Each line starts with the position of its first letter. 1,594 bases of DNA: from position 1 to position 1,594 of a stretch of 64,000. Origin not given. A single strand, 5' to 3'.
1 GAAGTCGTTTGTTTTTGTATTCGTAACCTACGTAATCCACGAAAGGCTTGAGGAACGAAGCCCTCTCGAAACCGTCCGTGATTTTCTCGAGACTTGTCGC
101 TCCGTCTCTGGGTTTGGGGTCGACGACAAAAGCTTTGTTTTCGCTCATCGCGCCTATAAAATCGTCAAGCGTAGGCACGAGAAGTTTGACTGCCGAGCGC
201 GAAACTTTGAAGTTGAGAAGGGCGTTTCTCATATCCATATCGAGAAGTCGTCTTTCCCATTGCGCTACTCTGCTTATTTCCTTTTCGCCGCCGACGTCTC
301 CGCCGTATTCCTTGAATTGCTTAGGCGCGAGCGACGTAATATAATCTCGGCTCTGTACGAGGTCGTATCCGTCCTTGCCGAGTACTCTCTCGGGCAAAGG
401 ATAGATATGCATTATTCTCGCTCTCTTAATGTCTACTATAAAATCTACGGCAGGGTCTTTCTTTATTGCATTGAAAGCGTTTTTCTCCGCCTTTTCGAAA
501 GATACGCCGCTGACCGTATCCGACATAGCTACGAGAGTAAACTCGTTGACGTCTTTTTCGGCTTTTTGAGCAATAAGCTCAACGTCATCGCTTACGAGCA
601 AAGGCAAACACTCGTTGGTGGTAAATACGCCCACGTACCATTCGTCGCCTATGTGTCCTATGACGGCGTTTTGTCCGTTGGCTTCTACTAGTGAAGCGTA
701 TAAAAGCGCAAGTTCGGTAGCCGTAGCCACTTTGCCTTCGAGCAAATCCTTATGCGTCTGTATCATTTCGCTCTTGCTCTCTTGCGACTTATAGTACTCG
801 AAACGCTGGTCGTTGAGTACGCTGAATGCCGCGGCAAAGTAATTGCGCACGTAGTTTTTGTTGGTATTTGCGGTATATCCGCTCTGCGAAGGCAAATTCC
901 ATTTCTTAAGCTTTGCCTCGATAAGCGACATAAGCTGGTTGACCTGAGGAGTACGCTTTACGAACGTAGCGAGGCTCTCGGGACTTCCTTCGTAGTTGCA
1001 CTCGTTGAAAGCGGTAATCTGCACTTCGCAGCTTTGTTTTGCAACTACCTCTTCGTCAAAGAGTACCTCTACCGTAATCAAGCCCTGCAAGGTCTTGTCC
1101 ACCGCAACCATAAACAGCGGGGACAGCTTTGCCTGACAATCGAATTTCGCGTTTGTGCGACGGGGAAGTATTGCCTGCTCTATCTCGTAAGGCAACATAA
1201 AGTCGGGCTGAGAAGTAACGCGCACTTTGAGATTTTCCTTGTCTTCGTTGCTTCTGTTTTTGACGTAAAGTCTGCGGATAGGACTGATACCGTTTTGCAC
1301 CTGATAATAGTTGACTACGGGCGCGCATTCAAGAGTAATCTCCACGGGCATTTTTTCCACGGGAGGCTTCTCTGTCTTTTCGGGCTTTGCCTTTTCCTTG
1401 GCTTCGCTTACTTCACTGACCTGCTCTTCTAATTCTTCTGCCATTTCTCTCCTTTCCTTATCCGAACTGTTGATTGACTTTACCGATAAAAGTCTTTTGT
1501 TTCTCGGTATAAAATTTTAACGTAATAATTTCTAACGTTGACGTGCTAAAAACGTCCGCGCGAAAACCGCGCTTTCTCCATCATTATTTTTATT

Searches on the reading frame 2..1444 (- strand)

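Call 82: search_protein_families(library=pfam, proteins=[window:2-1444:-], max_evalue=0.0001)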
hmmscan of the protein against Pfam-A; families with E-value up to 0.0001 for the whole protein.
window:2-1444:- (481 aa): 1 family
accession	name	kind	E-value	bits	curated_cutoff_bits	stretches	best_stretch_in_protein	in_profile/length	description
PF13195.11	DUF4011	-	4.2e-07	30.5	22.2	1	399-447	1-49/158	Protein of unknown function (DUF4011)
